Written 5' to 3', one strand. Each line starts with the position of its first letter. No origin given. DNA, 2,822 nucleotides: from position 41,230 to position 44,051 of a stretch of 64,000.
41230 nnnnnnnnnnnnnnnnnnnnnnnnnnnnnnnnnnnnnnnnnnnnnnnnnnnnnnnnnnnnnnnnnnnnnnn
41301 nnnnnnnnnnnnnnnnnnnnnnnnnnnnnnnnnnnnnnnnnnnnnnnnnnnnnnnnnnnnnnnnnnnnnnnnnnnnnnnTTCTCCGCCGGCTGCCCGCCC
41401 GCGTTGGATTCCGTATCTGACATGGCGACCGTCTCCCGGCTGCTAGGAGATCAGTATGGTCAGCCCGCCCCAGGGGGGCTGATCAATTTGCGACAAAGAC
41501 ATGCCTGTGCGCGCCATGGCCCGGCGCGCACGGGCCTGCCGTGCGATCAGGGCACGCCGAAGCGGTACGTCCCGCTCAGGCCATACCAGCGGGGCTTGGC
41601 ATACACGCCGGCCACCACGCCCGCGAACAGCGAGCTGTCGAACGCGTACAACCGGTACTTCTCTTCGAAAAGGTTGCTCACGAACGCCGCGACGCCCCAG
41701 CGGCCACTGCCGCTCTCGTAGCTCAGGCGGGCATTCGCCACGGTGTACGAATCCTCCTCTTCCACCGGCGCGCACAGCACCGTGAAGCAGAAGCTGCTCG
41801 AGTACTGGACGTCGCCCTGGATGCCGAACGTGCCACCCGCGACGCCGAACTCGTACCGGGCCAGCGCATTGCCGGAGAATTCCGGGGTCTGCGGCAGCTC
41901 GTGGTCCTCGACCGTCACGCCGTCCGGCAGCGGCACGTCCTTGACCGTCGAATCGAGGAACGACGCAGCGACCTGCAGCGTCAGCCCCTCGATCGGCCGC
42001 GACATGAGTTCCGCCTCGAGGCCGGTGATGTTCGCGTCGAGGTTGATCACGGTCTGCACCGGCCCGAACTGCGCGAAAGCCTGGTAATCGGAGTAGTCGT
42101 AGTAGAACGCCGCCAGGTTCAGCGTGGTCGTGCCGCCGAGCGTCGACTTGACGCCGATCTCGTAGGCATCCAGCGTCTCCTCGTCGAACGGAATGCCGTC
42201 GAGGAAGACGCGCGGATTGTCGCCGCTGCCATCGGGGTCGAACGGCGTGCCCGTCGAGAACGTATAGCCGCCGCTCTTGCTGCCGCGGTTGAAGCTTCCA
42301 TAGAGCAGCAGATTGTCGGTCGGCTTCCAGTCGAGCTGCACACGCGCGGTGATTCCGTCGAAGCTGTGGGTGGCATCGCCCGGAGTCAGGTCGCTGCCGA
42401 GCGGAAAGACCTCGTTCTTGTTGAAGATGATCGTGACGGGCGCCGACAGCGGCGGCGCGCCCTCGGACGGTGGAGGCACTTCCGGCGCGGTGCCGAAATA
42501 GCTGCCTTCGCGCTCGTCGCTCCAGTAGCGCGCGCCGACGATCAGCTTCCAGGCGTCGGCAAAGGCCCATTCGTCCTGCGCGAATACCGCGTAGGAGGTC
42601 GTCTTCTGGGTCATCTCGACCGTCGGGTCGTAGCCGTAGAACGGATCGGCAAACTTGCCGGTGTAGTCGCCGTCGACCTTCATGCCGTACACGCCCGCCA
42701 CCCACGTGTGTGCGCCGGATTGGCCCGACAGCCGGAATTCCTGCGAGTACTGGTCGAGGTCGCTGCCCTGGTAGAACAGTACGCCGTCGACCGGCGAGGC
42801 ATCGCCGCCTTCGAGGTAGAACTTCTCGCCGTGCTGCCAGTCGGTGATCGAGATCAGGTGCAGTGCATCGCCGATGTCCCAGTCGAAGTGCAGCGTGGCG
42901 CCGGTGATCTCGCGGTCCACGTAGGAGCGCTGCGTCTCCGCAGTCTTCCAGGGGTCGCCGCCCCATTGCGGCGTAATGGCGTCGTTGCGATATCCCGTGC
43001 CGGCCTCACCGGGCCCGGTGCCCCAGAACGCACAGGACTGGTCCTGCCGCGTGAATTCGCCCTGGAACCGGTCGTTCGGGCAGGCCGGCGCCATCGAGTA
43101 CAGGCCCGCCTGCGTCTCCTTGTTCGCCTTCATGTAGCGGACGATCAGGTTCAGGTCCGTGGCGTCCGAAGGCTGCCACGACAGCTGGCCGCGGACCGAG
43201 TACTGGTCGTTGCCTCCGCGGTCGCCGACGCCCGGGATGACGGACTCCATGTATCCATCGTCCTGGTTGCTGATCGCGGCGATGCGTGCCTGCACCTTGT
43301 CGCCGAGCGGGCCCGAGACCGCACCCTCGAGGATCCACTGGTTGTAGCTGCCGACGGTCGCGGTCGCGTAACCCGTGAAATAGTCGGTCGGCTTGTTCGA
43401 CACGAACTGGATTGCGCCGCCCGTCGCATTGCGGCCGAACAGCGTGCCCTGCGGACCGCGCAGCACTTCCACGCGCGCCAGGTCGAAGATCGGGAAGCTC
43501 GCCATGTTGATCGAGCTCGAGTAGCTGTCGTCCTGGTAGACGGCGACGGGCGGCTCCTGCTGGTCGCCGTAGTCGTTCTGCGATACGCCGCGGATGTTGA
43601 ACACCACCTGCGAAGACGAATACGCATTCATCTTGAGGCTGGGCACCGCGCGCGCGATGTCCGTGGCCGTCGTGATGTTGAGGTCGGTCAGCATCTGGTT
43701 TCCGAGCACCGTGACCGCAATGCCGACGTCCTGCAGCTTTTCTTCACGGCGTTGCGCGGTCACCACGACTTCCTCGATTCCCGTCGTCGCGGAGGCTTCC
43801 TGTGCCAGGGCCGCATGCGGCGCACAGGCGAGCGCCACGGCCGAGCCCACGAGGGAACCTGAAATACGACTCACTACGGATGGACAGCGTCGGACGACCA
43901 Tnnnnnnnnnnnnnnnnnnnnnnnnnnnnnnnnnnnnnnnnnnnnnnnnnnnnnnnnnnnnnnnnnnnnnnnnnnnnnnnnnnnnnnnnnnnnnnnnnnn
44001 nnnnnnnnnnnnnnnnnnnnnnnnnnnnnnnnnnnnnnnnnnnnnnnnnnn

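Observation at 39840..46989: TonB-dependent receptor embedded between a betaine-type ABC importer and an mttB homolog (proXW-proV-TBDR-mttB, all on the minus strand)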

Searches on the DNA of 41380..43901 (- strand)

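Call 46: search_rna_families(source=window, start=41380, end=41600, threshold=evalue, max_evalue=10)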
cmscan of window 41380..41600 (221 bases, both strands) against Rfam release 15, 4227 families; matches with E-value up to 10: 5.
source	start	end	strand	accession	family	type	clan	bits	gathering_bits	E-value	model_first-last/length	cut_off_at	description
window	41492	41580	-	RF02833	Scr3202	Gene; sRNA;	-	19.5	52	0.9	1-95/95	no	Streptomyces RNA 3202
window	41501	41555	+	RF04123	mir-3127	Gene; miRNA;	-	17.1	82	1.9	1-87/87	no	mir-3127 microRNA precursor family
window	41450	41536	+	RF02770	Ysr224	Gene; sRNA;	-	16.4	70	0.23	1-107/107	no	Yersinia sRNA 224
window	41438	41482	+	RF00195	RsmY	Gene; sRNA;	CL00106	16.2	57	0.048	76-121/121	no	RsmY RNA family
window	41556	41581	-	RF00976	mir-583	Gene; miRNA;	-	12.9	80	8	1-62/62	no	mir-583 microRNA precursor family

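Call 59: search_rna_families(sources=[L068, L030, L016, L071, L052, L075], threshold=gathering)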
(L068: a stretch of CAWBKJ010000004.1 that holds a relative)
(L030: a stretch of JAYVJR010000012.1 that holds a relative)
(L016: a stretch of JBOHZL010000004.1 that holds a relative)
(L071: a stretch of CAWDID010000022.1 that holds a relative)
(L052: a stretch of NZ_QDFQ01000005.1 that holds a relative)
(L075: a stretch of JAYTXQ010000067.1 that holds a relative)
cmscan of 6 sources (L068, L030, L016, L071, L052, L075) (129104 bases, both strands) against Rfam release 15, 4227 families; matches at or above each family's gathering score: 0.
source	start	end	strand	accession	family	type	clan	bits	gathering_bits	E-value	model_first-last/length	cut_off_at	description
